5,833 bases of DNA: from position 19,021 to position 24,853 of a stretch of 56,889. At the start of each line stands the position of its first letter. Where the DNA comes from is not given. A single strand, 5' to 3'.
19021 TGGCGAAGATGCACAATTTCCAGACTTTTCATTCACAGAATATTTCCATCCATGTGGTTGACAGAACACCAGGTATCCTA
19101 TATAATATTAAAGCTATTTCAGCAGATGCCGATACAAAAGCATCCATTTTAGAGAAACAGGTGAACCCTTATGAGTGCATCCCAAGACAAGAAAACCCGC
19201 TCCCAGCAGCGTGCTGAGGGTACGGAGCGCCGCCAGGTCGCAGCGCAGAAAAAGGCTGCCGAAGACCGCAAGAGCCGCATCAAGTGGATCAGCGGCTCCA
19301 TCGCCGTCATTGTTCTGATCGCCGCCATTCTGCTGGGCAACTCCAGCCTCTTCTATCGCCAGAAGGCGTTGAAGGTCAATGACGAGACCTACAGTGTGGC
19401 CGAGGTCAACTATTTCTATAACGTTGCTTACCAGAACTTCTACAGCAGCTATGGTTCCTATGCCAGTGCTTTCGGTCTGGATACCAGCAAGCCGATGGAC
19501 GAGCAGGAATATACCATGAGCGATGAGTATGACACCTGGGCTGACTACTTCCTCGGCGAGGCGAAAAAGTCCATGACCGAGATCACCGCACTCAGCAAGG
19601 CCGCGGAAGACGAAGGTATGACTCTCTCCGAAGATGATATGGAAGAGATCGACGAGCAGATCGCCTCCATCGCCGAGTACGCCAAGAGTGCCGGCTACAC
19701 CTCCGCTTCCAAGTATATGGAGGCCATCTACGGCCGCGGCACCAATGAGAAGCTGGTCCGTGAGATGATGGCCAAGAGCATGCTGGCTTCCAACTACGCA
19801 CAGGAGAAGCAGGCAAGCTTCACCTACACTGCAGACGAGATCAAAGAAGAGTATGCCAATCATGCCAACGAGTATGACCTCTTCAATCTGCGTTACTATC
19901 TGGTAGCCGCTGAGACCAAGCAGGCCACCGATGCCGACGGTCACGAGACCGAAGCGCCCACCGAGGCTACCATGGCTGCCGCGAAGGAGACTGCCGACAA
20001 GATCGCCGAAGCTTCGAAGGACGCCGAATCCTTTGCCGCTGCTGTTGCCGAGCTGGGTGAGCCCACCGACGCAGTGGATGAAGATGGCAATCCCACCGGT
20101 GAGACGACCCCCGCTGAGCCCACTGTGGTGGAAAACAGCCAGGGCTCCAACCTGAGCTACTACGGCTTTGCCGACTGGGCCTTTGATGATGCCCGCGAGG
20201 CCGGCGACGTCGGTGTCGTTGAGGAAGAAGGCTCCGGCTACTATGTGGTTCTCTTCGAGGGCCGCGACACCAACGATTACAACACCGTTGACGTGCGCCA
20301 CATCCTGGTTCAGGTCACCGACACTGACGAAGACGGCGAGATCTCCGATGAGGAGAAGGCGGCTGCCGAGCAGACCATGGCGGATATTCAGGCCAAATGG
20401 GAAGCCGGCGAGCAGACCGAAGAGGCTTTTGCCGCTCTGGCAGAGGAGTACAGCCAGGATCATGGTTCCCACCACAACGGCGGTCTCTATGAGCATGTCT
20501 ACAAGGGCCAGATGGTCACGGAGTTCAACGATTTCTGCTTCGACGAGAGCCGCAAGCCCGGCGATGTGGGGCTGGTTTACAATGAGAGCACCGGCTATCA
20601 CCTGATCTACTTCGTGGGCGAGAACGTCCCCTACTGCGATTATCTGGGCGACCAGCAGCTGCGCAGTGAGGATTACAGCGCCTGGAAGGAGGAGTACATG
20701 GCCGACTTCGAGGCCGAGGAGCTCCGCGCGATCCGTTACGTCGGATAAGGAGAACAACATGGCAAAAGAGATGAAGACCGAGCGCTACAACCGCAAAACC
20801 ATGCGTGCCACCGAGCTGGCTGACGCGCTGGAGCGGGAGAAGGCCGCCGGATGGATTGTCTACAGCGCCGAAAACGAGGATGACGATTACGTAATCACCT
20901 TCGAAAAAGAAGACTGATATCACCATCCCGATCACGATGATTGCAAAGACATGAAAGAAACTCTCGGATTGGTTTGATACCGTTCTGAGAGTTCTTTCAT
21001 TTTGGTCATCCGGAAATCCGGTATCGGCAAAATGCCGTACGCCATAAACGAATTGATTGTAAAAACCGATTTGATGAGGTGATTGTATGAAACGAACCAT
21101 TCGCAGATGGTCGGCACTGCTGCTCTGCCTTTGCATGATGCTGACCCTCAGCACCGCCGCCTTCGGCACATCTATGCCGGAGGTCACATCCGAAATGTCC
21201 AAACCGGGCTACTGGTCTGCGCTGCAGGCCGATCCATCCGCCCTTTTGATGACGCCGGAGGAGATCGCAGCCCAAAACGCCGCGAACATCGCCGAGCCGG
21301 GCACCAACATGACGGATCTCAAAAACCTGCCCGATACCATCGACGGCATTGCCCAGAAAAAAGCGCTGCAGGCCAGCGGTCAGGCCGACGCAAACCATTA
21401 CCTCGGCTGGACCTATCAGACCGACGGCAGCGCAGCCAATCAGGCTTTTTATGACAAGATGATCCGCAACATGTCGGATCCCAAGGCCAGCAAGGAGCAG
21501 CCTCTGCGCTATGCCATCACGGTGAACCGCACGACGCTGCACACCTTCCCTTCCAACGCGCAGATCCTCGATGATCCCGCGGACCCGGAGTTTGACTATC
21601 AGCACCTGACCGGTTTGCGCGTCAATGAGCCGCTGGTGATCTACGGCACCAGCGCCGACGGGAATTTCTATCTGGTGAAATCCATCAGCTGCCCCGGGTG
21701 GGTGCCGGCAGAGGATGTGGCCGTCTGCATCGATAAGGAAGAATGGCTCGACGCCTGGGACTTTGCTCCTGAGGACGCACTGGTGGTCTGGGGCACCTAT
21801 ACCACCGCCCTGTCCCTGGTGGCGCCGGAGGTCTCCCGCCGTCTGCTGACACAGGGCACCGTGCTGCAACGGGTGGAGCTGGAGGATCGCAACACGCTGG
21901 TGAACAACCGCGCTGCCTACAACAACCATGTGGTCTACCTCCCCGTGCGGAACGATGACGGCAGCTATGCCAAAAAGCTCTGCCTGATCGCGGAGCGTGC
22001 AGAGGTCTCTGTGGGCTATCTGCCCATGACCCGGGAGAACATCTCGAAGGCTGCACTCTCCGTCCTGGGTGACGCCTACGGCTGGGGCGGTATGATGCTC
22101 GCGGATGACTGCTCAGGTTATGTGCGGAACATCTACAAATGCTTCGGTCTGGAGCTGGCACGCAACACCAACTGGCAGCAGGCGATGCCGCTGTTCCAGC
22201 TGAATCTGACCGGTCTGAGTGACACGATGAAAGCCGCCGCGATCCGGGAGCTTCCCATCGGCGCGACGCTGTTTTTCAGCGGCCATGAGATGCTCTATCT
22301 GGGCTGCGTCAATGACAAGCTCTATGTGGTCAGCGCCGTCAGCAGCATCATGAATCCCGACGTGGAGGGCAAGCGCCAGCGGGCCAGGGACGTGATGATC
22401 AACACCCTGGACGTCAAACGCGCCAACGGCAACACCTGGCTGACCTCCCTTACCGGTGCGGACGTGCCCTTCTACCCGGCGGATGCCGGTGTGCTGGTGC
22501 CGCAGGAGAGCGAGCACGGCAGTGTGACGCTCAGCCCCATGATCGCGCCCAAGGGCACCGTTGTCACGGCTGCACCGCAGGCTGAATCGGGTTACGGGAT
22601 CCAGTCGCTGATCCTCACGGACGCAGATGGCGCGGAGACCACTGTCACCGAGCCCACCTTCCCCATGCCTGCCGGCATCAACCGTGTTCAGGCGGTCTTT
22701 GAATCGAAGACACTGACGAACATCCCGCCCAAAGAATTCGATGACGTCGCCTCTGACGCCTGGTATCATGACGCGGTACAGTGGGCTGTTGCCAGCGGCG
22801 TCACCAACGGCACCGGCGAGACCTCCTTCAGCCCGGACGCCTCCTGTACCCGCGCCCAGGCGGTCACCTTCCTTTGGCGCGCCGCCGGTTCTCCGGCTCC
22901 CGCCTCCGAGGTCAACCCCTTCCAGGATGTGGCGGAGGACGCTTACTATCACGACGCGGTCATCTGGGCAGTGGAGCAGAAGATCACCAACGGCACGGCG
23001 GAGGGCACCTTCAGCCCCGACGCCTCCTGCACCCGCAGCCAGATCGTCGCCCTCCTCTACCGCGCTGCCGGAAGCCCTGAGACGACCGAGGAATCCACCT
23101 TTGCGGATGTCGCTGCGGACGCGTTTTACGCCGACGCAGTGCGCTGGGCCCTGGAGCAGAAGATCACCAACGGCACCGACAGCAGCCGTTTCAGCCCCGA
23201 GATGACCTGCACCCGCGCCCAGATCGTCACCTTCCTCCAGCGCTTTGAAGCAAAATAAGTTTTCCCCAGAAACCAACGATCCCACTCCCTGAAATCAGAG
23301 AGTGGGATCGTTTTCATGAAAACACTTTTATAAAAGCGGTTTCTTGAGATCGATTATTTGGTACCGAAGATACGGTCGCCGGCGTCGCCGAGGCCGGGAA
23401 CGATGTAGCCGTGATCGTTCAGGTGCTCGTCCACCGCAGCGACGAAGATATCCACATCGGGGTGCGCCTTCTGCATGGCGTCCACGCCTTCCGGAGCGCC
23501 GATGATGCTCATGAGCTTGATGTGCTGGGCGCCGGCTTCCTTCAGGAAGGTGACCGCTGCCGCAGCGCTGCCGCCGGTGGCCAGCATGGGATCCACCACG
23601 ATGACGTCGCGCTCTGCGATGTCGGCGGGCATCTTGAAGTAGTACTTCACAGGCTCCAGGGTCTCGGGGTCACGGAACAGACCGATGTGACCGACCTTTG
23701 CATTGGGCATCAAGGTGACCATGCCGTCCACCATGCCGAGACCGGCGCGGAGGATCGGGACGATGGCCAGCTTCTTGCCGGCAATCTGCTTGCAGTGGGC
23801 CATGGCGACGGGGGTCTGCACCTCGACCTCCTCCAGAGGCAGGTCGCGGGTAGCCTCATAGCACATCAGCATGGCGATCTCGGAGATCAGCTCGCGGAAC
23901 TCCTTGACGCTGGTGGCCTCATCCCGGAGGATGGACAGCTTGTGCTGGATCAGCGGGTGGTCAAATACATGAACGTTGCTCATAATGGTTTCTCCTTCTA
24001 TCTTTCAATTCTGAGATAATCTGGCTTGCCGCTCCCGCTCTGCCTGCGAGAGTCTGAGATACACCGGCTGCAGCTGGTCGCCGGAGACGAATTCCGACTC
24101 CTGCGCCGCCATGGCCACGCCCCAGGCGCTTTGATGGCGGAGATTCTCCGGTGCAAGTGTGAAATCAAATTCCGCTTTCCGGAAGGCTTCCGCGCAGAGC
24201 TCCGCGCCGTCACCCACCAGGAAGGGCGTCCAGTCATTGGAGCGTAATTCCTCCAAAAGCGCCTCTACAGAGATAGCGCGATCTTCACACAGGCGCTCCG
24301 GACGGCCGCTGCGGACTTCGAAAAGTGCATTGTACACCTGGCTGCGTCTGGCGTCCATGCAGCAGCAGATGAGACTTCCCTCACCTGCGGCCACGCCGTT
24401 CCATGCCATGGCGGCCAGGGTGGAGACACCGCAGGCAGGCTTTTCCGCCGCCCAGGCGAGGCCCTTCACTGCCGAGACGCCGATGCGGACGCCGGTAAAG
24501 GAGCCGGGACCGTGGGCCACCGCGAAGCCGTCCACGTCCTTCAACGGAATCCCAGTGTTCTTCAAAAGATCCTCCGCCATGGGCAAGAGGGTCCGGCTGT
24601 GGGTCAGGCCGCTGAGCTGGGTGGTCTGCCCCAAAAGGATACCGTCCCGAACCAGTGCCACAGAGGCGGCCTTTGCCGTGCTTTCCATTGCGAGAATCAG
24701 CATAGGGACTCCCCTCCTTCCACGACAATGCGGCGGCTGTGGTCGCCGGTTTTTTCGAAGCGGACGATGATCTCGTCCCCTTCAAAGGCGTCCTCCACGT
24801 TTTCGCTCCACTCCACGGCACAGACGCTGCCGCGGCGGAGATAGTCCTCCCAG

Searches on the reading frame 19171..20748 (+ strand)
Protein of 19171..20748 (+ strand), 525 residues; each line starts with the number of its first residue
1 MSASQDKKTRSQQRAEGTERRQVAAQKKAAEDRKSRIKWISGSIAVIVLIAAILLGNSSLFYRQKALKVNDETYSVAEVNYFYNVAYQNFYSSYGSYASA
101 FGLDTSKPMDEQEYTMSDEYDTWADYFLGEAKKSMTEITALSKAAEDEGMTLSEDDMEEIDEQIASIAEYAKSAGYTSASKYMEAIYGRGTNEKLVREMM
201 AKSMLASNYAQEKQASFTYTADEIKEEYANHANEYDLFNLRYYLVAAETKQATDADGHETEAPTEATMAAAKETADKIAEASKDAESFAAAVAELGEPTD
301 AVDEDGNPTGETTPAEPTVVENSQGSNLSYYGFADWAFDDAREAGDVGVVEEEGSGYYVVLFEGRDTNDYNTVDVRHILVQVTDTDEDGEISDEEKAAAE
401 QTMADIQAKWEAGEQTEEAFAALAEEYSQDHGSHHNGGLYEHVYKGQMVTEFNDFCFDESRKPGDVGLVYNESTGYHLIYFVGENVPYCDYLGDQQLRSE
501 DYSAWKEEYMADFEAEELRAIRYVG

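Call 12: search_protein_families(library=pfam, proteins=[window:19171-20748:+], max_evalue=0.001)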
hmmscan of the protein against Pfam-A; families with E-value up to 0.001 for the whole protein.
window:19171-20748:+ (525 aa): 4 families
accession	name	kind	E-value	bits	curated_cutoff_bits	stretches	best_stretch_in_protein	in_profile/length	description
PF13616.12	Rotamase_3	-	1.3e-16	61.6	22.5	1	368-480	11-111/116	PPIC-type PPIASE domain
PF00639.27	Rotamase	-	4.8e-13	50.3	21.7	1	377-481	1-95/97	PPIC-type PPIASE domain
PF13624.11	SurA_N_3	-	2.9e-07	30.9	27.2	1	38-208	11-160/162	SurA-like N-terminal domain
PF13145.12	Rotamase_2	-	5.4e-05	24.4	27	1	220-364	2-107/121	PPIC-type PPIASE domain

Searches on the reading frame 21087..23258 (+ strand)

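Call 12: search_protein_families(library=pfam, proteins=[window:21087-23258:+], max_evalue=0.001)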
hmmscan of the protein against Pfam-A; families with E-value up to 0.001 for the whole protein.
window:21087-23258:+ (723 aa): 4 families
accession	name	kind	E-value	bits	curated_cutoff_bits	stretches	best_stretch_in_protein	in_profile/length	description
PF00395.25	SLH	-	2.7e-30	104.5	20.8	3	551-592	2-43/44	S-layer homology domain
PF12913.13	SH3_6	-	1.3e-07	31.5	27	1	164-207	6-53/53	SH3 domain (SH3b1 type)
PF00877.26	NLPC_P60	-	7.1e-07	29.6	23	1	328-406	1-73/105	NlpC/P60 family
PF18998.6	Flg_new_2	-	7.6e-06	26.3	23.6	1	475-541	8-72/73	Divergent InlB B-repeat domain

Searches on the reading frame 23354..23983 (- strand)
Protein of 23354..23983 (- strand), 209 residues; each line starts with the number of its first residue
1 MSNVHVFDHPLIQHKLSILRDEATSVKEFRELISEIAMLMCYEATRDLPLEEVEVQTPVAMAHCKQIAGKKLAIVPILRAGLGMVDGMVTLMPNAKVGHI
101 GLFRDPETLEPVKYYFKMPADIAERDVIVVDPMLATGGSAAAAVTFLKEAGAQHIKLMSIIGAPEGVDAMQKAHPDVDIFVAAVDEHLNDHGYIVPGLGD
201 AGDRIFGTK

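Call 12: search_protein_families(library=pfam, proteins=[window:23354-23983:-], max_evalue=0.001)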
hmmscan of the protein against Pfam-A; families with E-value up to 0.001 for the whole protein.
window:23354-23983:- (209 aa): 2 families
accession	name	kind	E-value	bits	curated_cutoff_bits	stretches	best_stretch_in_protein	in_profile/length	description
PF14681.12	UPRTase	-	1.2e-79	267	27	1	6-208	1-206/206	Uracil phosphoribosyltransferase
PF00156.33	Pribosyltran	-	2.4e-11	43.6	26.3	1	66-188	25-155/158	Phosphoribosyl transferase domain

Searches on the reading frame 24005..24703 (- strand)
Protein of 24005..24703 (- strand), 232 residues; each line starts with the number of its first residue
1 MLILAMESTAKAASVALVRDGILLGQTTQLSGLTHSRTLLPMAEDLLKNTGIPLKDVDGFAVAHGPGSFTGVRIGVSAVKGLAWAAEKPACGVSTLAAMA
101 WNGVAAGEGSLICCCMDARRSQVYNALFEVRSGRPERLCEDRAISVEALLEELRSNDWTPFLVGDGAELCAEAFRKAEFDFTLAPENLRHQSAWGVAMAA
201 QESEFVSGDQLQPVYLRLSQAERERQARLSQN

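Call 12: search_protein_families(library=pfam, proteins=[window:24005-24703:-], max_evalue=0.001)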
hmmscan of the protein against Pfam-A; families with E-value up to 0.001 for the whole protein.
window:24005-24703:- (232 aa): 1 family
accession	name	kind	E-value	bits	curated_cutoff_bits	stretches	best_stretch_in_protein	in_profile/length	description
PF00814.31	TsaD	-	4.1e-28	99.2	24.8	1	34-150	28-148/264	tRNA N6-adenosine threonylcarbamoyltransferase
